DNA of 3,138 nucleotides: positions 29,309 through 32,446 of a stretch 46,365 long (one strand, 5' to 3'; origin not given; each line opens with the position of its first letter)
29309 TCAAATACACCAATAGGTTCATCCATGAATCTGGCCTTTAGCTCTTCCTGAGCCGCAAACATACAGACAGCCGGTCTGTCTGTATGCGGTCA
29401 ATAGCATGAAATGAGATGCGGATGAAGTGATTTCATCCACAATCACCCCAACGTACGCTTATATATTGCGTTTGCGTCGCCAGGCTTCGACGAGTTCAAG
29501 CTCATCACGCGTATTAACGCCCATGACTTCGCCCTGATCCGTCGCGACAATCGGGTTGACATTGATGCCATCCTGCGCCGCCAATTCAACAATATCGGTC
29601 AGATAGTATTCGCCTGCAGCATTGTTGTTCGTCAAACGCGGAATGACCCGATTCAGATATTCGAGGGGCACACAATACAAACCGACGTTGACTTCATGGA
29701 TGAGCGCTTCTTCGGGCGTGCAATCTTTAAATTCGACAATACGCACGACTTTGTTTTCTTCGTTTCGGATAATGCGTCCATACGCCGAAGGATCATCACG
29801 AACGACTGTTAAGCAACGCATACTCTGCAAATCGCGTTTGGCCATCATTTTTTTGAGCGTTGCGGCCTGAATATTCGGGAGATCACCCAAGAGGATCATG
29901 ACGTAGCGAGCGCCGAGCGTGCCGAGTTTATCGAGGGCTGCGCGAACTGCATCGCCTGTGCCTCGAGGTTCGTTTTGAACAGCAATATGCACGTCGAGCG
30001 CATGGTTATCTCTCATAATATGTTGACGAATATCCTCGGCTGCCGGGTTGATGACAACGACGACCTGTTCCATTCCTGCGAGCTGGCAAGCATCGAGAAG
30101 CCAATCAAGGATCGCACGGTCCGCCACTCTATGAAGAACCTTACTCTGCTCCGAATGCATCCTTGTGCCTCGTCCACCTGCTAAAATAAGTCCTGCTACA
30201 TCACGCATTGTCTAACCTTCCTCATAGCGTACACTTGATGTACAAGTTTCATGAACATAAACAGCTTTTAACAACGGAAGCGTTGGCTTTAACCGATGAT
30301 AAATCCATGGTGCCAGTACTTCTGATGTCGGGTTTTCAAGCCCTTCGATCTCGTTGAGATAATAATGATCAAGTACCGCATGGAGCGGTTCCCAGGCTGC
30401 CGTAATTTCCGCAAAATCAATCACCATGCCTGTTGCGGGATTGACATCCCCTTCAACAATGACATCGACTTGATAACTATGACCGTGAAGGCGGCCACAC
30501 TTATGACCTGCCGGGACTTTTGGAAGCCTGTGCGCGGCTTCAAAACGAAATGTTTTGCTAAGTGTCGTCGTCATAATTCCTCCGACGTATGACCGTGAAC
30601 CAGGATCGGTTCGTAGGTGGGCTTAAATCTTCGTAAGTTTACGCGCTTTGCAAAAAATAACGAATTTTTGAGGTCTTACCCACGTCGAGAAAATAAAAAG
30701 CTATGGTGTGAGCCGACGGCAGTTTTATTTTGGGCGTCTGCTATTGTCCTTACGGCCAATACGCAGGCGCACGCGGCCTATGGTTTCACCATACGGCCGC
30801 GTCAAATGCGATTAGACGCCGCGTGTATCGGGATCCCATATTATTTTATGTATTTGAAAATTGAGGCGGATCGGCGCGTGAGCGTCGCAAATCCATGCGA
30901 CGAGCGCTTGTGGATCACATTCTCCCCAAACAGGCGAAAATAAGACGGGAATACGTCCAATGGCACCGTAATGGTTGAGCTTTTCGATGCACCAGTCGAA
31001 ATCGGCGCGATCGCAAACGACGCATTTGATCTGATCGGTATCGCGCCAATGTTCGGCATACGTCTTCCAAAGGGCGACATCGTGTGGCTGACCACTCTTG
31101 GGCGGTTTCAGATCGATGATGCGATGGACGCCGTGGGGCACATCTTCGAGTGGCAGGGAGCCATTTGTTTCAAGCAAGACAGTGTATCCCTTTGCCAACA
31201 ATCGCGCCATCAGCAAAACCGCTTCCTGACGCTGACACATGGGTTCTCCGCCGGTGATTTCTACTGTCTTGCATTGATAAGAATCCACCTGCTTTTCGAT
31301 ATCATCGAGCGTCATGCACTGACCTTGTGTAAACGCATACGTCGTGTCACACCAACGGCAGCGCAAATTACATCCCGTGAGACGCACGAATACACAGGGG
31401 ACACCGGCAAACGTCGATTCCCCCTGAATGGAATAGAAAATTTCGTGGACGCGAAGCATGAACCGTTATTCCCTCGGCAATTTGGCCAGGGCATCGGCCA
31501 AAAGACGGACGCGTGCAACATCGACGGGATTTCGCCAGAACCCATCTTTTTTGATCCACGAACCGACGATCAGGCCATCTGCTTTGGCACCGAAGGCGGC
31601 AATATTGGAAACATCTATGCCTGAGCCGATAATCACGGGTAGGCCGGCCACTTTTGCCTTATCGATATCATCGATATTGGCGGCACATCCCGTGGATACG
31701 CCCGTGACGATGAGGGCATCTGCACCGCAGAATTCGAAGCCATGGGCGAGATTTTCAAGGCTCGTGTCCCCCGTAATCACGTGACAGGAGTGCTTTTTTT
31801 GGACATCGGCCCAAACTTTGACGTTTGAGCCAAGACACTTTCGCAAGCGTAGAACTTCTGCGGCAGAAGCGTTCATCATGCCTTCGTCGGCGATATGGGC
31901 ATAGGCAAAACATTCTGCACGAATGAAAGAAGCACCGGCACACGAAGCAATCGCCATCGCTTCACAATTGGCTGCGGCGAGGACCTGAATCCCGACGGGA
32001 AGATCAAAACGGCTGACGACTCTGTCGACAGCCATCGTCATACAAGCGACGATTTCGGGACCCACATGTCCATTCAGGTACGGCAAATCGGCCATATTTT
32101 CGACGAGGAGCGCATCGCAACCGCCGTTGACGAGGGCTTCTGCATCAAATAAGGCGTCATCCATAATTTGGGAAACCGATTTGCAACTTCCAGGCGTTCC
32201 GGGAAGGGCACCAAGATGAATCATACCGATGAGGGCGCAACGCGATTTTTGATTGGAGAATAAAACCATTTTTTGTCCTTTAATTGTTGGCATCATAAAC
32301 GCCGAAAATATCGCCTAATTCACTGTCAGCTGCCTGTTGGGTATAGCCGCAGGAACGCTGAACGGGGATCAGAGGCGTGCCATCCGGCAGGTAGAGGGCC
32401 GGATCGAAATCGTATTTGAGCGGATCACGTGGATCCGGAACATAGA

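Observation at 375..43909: Dispersed intergenic hairpin family with an invariant C-G(unpaired)-TAT / ATA-G core and freely covarying helices (at least 18 copies in 9 loci)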

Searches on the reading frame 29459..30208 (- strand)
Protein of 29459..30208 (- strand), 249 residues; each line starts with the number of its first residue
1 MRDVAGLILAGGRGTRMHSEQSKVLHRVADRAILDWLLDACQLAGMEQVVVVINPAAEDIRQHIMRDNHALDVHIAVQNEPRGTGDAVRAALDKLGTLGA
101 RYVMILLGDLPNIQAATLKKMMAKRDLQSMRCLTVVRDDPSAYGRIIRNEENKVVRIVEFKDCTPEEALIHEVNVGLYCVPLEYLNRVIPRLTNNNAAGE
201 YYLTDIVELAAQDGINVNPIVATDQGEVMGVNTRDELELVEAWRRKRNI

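Call 14: search_protein_families(library=ncbifam, proteins=[window:29459-30208:-])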
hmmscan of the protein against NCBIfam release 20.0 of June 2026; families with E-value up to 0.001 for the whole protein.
window:29459-30208:- (249 aa): 42 families (the best 25 are shown)
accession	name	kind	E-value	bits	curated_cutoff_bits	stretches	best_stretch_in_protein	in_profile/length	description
TIGR01173.1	glmU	equivalog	5.8e-69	233.1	366.85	1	7-247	4-239/452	bifunctional UDP-N-acetylglucosamine diphosphorylase/glucosamine-1-phosphate N-acetyltransferase GlmU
NF010935.0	PRK14355.1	equivalog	9.5e-64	215.7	718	1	1-245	1-243/459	bifunctional UDP-N-acetylglucosamine diphosphorylase/glucosamine-1-phosphate N-acetyltransferase GlmU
NF010934.1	PRK14354.1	equivalog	1.9e-61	208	450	1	7-247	3-239/447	bifunctional UDP-N-acetylglucosamine diphosphorylase/glucosamine-1-phosphate N-acetyltransferase GlmU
NF010932.0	PRK14352.1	equivalog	3.5e-61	207.3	611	1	2-246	5-249/488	bifunctional UDP-N-acetylglucosamine diphosphorylase/glucosamine-1-phosphate N-acetyltransferase GlmU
NF010933.0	PRK14353.1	equivalog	4.6e-60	203.5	505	1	2-247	4-245/453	bifunctional UDP-N-acetylglucosamine diphosphorylase/glucosamine-1-phosphate N-acetyltransferase GlmU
NF010936.0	PRK14356.1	equivalog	2.8e-56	191.3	666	1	5-248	7-247/456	bifunctional UDP-N-acetylglucosamine diphosphorylase/glucosamine-1-phosphate N-acetyltransferase GlmU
NF006986.0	PRK09451.1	equivalog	1.3e-50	172.6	725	1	4-242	6-237/456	bifunctional UDP-N-acetylglucosamine diphosphorylase/glucosamine-1-phosphate N-acetyltransferase GlmU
NF010939.0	PRK14359.1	equivalog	2e-49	168.4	592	1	7-242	6-231/430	bifunctional UDP-N-acetylglucosamine diphosphorylase/glucosamine-1-phosphate N-acetyltransferase GlmU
NF010937.0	PRK14357.1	equivalog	5.9e-49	167.2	658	1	6-248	3-233/448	bifunctional UDP-N-acetylglucosamine diphosphorylase/glucosamine-1-phosphate N-acetyltransferase GlmU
NF010940.0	PRK14360.1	equivalog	2.4e-48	164.8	602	1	6-239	4-231/452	bifunctional UDP-N-acetylglucosamine diphosphorylase/glucosamine-1-phosphate N-acetyltransferase GlmU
NF010938.0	PRK14358.1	equivalog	7.4e-45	153.4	500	1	4-247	8-247/481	bifunctional N-acetylglucosamine-1-phosphate uridyltransferase/glucosamine-1-phosphate acetyltransferase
TIGR03992.1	Arch_glmU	subfamily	8.4e-27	94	292.1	1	6-218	3-203/393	bifunctional sugar-1-phosphate nucleotidylyltransferase/acetyltransferase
TIGR01208.1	rmlA_long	equivalog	5e-18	65.1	320.25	1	6-218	2-210/353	glucose-1-phosphate thymidylyltransferase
NF041313.1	UDPGP_AglF_Halo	equivalog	7.6e-18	64.8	400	1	6-241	3-231/234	UTP--glucose-1-phosphate uridylyltransferase AglF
NF041173.1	Sug_nt_acttase_Thmprot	equivalog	9.8e-15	54.4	600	1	7-213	4-199/405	bifunctional sugar-1-phosphate nucleotidylyltransferase/acetyltransferase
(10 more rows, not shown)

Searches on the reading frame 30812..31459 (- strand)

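Call 14: search_protein_families(library=ncbifam, proteins=[window:30812-31459:-])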
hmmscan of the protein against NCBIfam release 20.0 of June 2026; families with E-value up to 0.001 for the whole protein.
window:30812-31459:- (215 aa): 26 families (the best 25 are shown)
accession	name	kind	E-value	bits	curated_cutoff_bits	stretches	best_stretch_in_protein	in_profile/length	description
TIGR04349.1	rSAM_QueE_gams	hypoth_equivalog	3.5e-71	239.2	300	1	2-210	1-206/210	7-carboxy-7-deazaguanine synthase QueE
TIGR03963.1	rSAM_QueE_Clost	equivalog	2.6e-46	158.1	260.1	1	3-215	2-219/219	putative 7-carboxy-7-deazaguanine synthase QueE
TIGR03365.1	Bsubt_queE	equivalog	7.3e-24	84.6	206.1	1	2-165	3-176/238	7-carboxy-7-deazaguanine synthase QueE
TIGR04322.1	rSAM_QueE_Ecoli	equivalog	9.8e-19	67.7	200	2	8-46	1-39/215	7-carboxy-7-deazaguanine synthase QueE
TIGR04508.1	queE_Cx14CxxC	equivalog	1.1e-14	54.7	240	1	3-113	2-127/208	7-carboxy-7-deazaguanine synthase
TIGR02495.1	NrdG2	equivalog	3.6e-11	42.8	131.15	1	17-103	13-102/193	anaerobic ribonucleoside-triphosphate reductase activating protein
TIGR02493.1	PFLA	equivalog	5.6e-08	32.4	231.75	1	24-104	19-108/235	pyruvate formate-lyase-activating protein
TIGR02666.1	moaA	equivalog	2.4e-07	30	284.05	1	30-102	20-102/336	GTP 3',8-cyclase MoaA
TIGR04478.1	rSAM_YfkAB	equivalog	3.5e-06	26.5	250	1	28-88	33-96/363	radical SAM/CxCxxxxC motif protein YfkAB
TIGR02668.1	moaA_archaeal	equivalog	1e-05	24.7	325.25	1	29-102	19-96/303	GTP 3',8-cyclase MoaA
NF038283.1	viperin_w_prok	equivalog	1.3e-05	24.5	180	1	29-107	11-99/281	viperin family antiviral radical SAM protein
TIGR02494.1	PFLE_PFLC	subfamily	1.6e-05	24.3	174.35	0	53-109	112-170/293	glycyl-radical enzyme activating protein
TIGR03470.1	HpnH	equivalog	3.2e-05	23.1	225.05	1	27-102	35-111/318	adenosyl-hopene transferase HpnH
TIGR04317.1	W_rSAM_matur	equivalog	4.9e-05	22.6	380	1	25-106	8-93/349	tungsten cofactor oxidoreductase radical SAM maturase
NF001199.0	PRK00164.2-1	equivalog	7.7e-05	22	231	1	29-102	21-98/308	GTP 3',8-cyclase MoaA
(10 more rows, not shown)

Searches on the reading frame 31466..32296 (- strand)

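Call 14: search_protein_families(library=ncbifam, proteins=[window:31466-32296:-])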
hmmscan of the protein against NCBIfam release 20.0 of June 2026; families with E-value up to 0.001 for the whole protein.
window:31466-32296:- (276 aa): 2 families
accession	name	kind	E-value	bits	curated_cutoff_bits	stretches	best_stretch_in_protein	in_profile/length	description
TIGR00259.1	thylakoid_BtpA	subfamily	2.3e-65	220.7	153.4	1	21-272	3-254/257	BtpA/SgcQ family protein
NF045918.1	PhsystIBiosynBtpA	equivalog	2.6e-56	190.9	400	1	20-269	9-259/261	photosystem I biogenesis protein BtpA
